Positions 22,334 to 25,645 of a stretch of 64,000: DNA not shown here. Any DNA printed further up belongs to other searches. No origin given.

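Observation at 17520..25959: Adjacent full-length beta and compact beta' RNA polymerase genes in a T4-like phage context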

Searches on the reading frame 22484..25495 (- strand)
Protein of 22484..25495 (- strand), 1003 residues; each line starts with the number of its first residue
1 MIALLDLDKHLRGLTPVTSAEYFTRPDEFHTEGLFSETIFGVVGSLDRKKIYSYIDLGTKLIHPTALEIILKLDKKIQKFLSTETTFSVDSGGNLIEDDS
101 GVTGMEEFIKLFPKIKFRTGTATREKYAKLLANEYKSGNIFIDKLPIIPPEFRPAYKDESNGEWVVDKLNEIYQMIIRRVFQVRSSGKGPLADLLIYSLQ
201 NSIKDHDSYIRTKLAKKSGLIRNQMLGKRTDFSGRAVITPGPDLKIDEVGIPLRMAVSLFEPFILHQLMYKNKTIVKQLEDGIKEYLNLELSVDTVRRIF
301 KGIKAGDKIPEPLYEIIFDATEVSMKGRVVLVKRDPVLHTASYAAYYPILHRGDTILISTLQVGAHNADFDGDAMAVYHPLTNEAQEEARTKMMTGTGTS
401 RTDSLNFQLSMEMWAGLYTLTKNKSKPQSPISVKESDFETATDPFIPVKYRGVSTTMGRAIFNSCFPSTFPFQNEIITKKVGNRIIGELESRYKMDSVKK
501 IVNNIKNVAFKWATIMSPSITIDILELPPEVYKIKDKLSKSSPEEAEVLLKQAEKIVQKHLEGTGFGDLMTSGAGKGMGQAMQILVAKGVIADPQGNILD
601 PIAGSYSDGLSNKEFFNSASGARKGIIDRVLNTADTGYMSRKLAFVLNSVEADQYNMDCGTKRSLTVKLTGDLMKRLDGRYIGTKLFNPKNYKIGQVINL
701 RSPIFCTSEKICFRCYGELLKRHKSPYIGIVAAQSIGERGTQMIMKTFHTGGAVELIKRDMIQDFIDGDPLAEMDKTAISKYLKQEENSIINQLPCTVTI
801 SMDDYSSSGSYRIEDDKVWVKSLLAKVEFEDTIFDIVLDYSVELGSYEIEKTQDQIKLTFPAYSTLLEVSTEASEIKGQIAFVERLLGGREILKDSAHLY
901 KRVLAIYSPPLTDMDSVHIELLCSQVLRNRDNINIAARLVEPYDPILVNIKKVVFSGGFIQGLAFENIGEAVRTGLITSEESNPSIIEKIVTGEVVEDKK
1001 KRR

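Call 4: search_protein_families(library=pfam, proteins=[window:22484-25495:-], max_evalue=0.01)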
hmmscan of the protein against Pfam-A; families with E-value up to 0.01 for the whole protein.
window:22484-25495:- (1003 aa): 3 families
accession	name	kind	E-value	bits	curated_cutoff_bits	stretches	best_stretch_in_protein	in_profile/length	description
PF00623.25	RNA_pol_Rpb1_2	-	5.7e-27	95.4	25.3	1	227-394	1-165/166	RNA polymerase Rpb1, domain 2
PF04998.22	RNA_pol_Rpb1_5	-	1.6e-26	93.8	28.5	1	609-929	1-248/267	RNA polymerase Rpb1, domain 5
PF04983.23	RNA_pol_Rpb1_3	-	0.00016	22.1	28.9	1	436-523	61-160/162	RNA polymerase Rpb1, domain 3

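Call 5: search_dna_similar(query=window:22484-25495:-, collection=phages, mode=protein, max_rows=30)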
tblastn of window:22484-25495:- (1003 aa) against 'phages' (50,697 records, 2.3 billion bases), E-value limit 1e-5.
Records with a match: 267; places in all: 415; records where one place covers at least 80% of the query: 0.
Best place of each record, by identity: <60% 267.
By first word of the organism name: Pseudomonas 78; Vibrio 29; Erwinia 28; Serratia 19; Klebsiella 16; Staphylococcus 12; Rhizobium 10; Bacillus 9; Ralstonia 9; Aeromonas 8; and 18 more.
By host as written in the record: Pseudomonas aeruginosa 32; - 26; Erwinia amylovora 20; Klebsiella pneumoniae 14; Staphylococcus aureus 9; Pseudomonas aeruginosa PAO1 8; Aeromonas hydrophila 8; Listeria monocytogenes 4; and 89 more.
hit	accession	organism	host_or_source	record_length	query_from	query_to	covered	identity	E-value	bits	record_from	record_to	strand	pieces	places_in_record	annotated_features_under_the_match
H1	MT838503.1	Bacteriophage sp.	human fecal samples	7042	140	928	79%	25.5%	1e-44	182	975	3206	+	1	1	record has no annotation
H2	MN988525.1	Rhizobium phage RHph_Y65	Rhizobium phaseoli INC1-2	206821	42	762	72%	26.9%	1e-53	211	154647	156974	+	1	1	DNA-directed RNA polymerase beta' subunit protein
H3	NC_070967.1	Rhizobium phage RHph_Y65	Rhizobium phaseoli INC1-2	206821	42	762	72%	26.9%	1e-53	211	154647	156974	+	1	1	DNA-directed RNA polymerase beta' subunit protein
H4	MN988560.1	Rhizobium phage RHph_TM21B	R. phaseoli INC 1-2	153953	42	762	72%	26.5%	2e-53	210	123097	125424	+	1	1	DNA-directed RNA polymerase beta' subunit protein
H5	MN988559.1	Rhizobium phage RHph_TM39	R. phaseoli S20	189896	42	762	72%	26.5%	2e-53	210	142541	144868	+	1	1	DNA-directed RNA polymerase beta' subunit protein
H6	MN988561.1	Rhizobium phage RHph_TM61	R. etli NXC12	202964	42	762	72%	26.5%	2e-53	210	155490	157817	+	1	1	DNA-directed RNA polymerase beta' subunit protein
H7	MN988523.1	Rhizobium phage RHph_TM2_3B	Rhizobium phaseoli T2_3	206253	42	762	72%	26.5%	2e-53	210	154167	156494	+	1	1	DNA-directed RNA polymerase beta' subunit protein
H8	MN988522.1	Rhizobium phage RHph_TM40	Rhizobium leg. CIAT894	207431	42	762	72%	26.5%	2e-53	210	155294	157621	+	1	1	DNA-directed RNA polymerase beta' subunit protein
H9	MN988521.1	Rhizobium phage RHph_TM30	Rhizobium sp. N941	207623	42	762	72%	26.5%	2e-53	210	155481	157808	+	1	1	DNA-directed RNA polymerase beta' subunit protein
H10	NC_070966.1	Rhizobium phage RHph_TM30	Rhizobium sp. N941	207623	42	762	72%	26.5%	2e-53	210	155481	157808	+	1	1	DNA-directed RNA polymerase beta' subunit protein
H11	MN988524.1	Rhizobium phage RHph_TM3_3_6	Rhizobium phaseoli T3_6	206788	42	762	72%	26.5%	3e-53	209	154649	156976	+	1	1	DNA-directed RNA polymerase beta' subunit protein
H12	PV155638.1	Cobetia phage Carin-5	Cobetia marina DSMZ 4741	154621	48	756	71%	24.6%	1e-40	170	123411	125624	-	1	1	DNA-directed RNA polymerase subunit beta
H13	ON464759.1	Fusobacterium phage JD-Fnp1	Fusobacterium nucleatum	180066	1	718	72%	23.9%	4e-35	152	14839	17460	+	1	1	DNA-directed RNA polymerase subunit alpha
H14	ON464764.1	Fusobacterium phage JD-Fnp4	Fusobacterium nucleatum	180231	1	718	72%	23.8%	4e-36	155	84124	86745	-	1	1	DNA-directed RNA polymerase subunit alpha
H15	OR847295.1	Listeria phage LM 4-11-1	Listeria monocytogenes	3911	137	752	61%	27.6%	1e-61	234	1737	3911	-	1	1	record has no annotation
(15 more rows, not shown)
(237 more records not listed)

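Call 9: search_protein_families(library=phrogs, proteins=[window:22484-25495:-], max_evalue=0.001)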
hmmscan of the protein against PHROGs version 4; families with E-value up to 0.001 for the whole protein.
window:22484-25495:- (1003 aa): 5 families
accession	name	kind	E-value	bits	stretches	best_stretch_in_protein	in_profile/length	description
phrog_25354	-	unknown function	7.2e-64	217.1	2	214-421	321-504/1216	-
phrog_2986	-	DNA, RNA and nucleotide metabolism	1.3e-43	150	1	2-240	10-254/539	RNA polymerase beta subunit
phrog_3015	-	DNA, RNA and nucleotide metabolism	4.5e-32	112.3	1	520-750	132-375/653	RNA polymerase beta subunit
phrog_2987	-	DNA, RNA and nucleotide metabolism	3.5e-27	96.2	1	118-406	178-455/478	RNA polymerase beta subunit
phrog_2962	-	DNA, RNA and nucleotide metabolism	1.5e-24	87.5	1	425-752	68-420/433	RNA polymerase beta subunit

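Call 14: find_homologous_proteins(query=window:22484-25495:-, max_evalue=1e-10)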
Query window:22484-25495:- (1003 aa): 984 proteins with E <= 1e-10 among 8000 candidates; the best 120 are listed.
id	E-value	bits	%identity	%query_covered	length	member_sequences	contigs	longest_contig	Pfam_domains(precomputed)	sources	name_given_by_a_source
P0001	0.0e+0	2243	100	100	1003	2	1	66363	PF04998.23,PF00623.26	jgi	-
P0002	0.0e+0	1783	76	100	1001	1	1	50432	PF04998.23,PF00623.26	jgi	-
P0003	0.0e+0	1583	68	100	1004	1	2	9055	PF04998.23,PF00623.26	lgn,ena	-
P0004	0.0e+0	1387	62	100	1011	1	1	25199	PF04998.23,PF00623.26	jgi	-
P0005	0.0e+0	1387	61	100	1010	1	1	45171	PF04998.23,PF00623.26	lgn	-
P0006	0.0e+0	1387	77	77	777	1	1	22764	PF04998.23,PF00623.26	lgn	-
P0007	0.0e+0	1278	71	77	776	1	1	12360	PF04998.23,PF00623.26,PF04983.24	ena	-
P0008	0.0e+0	1253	55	100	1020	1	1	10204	PF04998.23,PF00623.26,PF04983.24,PF04997.18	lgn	-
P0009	0.0e+0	1221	54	100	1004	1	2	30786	PF04998.23,PF00623.26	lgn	-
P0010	0.0e+0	1219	55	100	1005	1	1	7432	PF04998.23,PF00623.26,PF04983.24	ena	-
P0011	0.0e+0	1210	54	100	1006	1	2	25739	PF04998.23,PF00623.26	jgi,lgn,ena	-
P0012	0.0e+0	1209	54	100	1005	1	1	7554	PF04998.23,PF00623.26,PF04983.24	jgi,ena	-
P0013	0.0e+0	1208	53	100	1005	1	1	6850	PF04998.23,PF00623.26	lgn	-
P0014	0.0e+0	1206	55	100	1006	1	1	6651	PF04998.23,PF00623.26,PF04983.24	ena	-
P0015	0.0e+0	1205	54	100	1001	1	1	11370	PF04998.23,PF00623.26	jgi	jgi:DNA-directed RNA polymerase beta' subunit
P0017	0.0e+0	1202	54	100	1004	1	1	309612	PF04998.23,PF00623.26,PF04983.24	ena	-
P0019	0.0e+0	1200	53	100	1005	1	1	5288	PF04998.23,PF00623.26,PF04983.24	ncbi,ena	-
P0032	0.0e+0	1192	54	100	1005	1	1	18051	PF04998.23,PF00623.26,PF04983.24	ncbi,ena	-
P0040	0.0e+0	1188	52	100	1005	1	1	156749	PF04998.23,PF00623.26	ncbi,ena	-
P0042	0.0e+0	1188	52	99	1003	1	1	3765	PF04998.23,PF00623.26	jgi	-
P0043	0.0e+0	1188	53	100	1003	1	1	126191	PF04998.23,PF00623.26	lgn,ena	-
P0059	0.0e+0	1181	52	100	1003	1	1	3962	PF04998.23,PF00623.26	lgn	-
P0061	0.0e+0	1180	54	100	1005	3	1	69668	PF04998.23,PF00623.26,PF04983.24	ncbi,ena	-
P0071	0.0e+0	1174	53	100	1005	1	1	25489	PF04998.23,PF00623.26,PF04983.24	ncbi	-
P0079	0.0e+0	1170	51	99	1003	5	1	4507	PF04998.23,PF00623.26,PF04983.24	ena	-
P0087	0.0e+0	1166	52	99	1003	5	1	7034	PF04998.23,PF00623.26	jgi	-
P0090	0.0e+0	1165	53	99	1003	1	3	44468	PF04998.23,PF00623.26,PF04983.24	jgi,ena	-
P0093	0.0e+0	1164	51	99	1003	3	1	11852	PF04998.23,PF00623.26,PF04983.24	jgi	-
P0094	0.0e+0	1163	52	99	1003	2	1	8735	PF04998.23,PF00623.26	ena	-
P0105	0.0e+0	1158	53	100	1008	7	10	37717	PF04998.23,PF00623.26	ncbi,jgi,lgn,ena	jgi:DNA-directed RNA polymerase beta' subunit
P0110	0.0e+0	1157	51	100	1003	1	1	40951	PF04998.23,PF00623.26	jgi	jgi:DNA-directed RNA polymerase beta' subunit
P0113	0.0e+0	1155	51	99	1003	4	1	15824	PF04998.23,PF00623.26,PF04997.18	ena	-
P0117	0.0e+0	1153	52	99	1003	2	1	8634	PF04998.23,PF00623.26,PF04997.18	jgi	-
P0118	0.0e+0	1152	52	100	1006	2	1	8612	PF04998.23,PF00623.26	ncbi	-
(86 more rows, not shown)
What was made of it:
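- More than 984 homologues, on contigs up to 310 kb (call 14).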

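Call 15: list_cluster_members(proteins=[P0040, P0061, P0105, P0032, P0071, P0118, P0019, P0001])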
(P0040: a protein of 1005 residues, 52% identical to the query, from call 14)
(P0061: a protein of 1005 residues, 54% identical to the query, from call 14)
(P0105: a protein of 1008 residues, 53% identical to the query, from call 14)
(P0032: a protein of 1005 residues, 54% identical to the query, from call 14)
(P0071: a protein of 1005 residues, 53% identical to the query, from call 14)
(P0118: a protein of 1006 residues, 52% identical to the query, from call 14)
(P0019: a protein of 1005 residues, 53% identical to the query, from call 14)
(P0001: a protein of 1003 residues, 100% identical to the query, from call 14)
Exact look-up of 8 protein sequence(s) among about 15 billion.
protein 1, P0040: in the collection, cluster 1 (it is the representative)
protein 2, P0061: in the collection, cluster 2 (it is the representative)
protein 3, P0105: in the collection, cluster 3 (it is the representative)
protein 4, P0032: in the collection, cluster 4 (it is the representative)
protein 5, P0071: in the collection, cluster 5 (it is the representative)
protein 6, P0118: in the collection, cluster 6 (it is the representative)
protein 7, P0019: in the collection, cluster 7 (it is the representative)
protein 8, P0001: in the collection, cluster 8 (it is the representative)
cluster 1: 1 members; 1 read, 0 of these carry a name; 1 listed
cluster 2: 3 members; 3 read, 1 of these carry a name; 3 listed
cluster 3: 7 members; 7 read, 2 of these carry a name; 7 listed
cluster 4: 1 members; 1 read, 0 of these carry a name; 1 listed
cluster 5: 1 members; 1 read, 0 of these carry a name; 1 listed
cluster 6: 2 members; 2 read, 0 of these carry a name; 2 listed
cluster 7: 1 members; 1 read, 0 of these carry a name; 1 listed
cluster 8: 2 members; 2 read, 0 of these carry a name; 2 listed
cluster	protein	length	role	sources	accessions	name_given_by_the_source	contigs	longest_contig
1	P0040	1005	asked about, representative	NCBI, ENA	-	-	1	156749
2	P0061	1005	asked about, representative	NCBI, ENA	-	-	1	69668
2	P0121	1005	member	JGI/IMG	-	DNA-directed RNA polymerase beta' subunit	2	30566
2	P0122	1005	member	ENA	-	-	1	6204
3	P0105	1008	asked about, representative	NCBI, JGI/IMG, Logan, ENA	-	DNA-directed RNA polymerase beta' subunit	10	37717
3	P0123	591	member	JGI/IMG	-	hypothetical protein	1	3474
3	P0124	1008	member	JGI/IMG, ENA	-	-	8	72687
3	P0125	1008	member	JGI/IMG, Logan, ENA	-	-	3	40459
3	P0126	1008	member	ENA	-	-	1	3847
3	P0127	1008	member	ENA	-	-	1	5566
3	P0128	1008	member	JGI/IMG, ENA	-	-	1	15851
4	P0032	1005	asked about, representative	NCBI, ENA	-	-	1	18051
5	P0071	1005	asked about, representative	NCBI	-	-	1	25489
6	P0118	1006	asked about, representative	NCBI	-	-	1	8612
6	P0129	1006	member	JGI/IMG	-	-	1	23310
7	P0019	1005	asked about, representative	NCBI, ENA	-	-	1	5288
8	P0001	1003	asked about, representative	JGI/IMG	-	-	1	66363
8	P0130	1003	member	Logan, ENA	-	-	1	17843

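Call 16: find_encoding_contigs(protein=P0017, flank=10000, max_places=2)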
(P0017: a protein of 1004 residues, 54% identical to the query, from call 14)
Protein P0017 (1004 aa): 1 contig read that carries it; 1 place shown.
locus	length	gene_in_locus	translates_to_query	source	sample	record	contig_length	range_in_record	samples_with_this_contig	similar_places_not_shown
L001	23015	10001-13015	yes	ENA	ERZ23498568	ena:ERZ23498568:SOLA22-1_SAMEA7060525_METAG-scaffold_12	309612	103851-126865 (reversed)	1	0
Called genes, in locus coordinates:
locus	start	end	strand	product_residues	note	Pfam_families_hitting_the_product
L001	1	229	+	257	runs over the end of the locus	-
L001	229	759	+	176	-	-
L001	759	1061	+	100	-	PF05488:PAAR_motif (weak)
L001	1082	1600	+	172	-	PF01510:Amidase_2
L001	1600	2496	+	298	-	-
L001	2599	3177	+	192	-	-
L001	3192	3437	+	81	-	-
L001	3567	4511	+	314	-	-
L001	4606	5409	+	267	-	-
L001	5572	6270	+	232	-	-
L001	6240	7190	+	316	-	PF00294:PfkB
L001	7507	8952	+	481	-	-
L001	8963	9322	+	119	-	-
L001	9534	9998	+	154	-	-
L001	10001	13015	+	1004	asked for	PF00623:RNA_pol_Rpb1_2, PF04983:RNA_pol_Rpb1_3 (weak), PF04998:RNA_pol_Rpb1_5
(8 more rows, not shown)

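Call 25: get_annotated_region(hit=H2, flank=7000)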
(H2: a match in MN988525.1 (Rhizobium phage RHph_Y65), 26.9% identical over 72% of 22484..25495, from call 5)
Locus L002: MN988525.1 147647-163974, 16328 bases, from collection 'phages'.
description: Rhizobium phage RHph_Y65, complete genome.
organism: Rhizobium phage RHph_Y65 (NCBI taxid 2509785)
taxonomy: Viruses; Duplodnaviria; Heunggongvirae; Uroviricota; Caudoviricetes; Kleczkowskaviridae; Cuauhnahuacvirus; Cuauhnahuacvirus Y65
host: Rhizobium phaseoli INC1-2; source: agricultural lands; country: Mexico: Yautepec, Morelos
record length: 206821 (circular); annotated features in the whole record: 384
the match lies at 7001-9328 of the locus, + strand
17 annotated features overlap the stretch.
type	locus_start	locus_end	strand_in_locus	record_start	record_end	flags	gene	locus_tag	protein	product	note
CDS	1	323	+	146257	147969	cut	-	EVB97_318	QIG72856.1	ATP-dependent helicase protein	GO_function: GO:0003677 - DNA binding; GO_function: GO:0005524 - ATP binding; GO_function: GO:0016787 - hydrolase ...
CDS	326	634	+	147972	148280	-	-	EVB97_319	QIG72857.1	ASCH domain-containing protein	-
CDS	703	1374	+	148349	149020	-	-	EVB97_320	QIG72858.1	5'-deoxynucleotidase protein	-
CDS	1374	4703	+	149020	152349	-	-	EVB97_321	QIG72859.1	DNA polymerase A domain-containing protein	GO_function: GO:0003676 - nucleic acid binding; GO_function: GO:0003887 - DNA-directed DNA polymerase activity; ...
CDS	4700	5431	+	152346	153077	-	-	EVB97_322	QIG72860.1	hypothetical protein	-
CDS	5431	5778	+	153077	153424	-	-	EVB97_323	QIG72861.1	hypothetical protein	-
CDS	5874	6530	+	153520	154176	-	-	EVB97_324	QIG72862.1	hypothetical protein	-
CDS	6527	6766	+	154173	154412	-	-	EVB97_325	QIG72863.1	hypothetical protein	-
CDS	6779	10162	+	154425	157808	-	-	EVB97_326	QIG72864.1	DNA-directed RNA polymerase beta' subunit protein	GO_function: GO:0003677 - DNA binding; GO_function: GO:0003899 - DNA-directed RNA polymerase activity; GO_process: ...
CDS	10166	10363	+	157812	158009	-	-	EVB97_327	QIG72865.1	hypothetical protein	-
CDS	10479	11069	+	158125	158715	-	-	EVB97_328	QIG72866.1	hypothetical protein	-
CDS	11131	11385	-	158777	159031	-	-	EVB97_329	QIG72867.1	hypothetical protein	-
CDS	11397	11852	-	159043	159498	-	-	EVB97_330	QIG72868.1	hypothetical protein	-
CDS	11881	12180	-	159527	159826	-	-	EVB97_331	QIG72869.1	prohead core protein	-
CDS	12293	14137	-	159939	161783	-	-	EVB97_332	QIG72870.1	SGNH/GDSL hydrolase family protein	-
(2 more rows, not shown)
